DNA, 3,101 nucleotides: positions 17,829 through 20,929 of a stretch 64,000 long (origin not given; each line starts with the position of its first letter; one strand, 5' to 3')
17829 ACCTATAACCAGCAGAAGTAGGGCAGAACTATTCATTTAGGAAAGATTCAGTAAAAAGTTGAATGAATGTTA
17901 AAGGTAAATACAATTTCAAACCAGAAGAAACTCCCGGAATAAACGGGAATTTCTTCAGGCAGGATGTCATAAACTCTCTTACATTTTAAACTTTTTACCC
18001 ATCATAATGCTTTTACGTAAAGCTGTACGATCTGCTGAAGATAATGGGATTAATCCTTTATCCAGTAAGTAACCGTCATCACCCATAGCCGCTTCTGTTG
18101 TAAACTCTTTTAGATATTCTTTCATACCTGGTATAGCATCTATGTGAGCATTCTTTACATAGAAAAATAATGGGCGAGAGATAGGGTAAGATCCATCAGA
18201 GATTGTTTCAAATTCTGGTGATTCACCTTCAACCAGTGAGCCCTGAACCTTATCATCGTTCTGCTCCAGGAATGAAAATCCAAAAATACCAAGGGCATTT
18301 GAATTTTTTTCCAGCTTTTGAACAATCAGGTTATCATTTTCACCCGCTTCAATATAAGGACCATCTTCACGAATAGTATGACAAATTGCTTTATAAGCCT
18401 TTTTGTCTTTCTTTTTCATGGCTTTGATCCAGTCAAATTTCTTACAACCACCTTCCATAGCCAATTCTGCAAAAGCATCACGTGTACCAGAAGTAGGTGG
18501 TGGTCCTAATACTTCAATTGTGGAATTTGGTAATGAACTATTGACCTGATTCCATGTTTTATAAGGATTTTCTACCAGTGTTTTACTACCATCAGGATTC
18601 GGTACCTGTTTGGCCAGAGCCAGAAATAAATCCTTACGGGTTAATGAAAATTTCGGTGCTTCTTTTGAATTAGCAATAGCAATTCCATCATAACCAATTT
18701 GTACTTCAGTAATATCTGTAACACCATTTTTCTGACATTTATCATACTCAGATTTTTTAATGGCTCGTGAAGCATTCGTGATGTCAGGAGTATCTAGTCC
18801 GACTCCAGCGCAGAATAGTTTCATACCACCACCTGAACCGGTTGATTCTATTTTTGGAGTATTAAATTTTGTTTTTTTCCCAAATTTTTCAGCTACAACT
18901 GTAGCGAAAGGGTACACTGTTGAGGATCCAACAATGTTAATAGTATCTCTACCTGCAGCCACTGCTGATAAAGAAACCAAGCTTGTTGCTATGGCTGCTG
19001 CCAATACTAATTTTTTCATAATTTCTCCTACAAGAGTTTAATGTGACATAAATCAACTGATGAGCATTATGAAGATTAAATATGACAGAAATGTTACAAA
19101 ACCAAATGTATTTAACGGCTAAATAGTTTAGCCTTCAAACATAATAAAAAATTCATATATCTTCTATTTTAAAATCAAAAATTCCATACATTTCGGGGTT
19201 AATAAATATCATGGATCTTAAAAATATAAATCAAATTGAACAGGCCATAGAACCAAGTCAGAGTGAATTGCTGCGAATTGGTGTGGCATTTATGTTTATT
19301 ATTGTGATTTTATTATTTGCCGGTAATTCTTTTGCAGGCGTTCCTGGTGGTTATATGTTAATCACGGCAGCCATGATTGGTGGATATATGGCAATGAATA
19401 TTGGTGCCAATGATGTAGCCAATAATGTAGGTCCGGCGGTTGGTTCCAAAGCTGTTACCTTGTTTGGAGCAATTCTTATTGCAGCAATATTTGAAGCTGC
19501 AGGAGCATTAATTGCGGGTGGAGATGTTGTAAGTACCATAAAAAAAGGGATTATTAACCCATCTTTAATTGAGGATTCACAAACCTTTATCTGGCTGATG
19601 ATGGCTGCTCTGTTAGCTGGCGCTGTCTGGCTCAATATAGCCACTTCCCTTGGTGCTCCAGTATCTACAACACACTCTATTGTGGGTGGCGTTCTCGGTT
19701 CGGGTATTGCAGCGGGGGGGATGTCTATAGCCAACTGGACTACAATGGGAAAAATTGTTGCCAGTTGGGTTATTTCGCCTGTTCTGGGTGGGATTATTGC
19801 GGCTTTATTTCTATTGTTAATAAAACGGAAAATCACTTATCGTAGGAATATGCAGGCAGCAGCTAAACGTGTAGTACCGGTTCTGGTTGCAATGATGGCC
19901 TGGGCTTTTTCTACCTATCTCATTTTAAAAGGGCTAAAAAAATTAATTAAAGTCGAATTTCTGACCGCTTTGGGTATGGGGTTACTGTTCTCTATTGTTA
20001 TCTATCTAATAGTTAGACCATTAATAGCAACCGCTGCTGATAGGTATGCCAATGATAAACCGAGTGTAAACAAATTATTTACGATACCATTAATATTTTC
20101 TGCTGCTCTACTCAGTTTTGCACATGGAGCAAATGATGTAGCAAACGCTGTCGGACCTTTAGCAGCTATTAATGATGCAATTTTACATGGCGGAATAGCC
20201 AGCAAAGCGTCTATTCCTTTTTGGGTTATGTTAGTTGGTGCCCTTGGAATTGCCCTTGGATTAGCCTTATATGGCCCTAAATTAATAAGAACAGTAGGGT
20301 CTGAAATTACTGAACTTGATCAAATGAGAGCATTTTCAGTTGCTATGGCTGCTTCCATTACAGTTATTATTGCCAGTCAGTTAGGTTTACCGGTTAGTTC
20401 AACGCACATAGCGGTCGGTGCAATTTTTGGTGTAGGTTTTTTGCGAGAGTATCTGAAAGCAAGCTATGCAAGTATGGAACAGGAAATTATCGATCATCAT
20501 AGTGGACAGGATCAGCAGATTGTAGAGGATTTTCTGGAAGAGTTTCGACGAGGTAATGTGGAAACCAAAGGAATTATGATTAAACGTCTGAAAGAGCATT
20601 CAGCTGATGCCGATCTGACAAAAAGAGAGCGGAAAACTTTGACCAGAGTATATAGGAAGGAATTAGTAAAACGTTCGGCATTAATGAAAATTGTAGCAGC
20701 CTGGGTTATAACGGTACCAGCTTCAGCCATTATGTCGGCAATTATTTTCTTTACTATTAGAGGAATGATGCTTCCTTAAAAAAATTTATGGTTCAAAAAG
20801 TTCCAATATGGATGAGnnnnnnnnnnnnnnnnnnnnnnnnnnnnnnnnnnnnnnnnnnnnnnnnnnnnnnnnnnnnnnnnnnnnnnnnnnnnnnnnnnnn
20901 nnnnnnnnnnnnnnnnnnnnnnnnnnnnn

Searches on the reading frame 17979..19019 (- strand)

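Call 58: search_protein_families(library=pfam, proteins=[window:17979-19019:-], max_evalue=0.001)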
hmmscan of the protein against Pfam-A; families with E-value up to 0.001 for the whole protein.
window:17979-19019:- (346 aa): 1 family
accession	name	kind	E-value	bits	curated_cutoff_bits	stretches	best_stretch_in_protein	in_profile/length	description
PF12849.12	PBP_like_2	-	4.8e-51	174.5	27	1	19-309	4-266/267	PBP superfamily domain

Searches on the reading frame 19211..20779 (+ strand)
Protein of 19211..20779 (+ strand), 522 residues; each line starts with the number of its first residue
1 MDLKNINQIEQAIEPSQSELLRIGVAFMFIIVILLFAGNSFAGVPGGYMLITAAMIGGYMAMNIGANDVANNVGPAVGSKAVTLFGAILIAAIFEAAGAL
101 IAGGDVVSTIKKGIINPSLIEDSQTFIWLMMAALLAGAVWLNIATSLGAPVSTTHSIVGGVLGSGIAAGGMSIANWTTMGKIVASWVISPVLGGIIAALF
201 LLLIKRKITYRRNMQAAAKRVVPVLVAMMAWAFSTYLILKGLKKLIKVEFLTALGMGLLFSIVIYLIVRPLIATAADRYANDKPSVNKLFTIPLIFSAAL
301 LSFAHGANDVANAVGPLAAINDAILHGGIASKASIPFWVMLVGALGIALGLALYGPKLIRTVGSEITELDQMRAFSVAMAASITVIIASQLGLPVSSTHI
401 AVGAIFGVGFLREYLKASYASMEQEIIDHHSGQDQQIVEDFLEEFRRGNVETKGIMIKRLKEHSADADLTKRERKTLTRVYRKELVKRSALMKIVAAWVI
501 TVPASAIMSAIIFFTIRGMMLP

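Call 58: search_protein_families(library=pfam, proteins=[window:19211-20779:+], max_evalue=0.001)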
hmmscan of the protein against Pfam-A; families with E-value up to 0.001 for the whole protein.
window:19211-20779:+ (522 aa): 1 family
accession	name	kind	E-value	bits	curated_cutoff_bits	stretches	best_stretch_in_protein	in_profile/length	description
PF01384.25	PHO4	-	2e-111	372.8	33.7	1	64-509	1-350/350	Phosphate transporter family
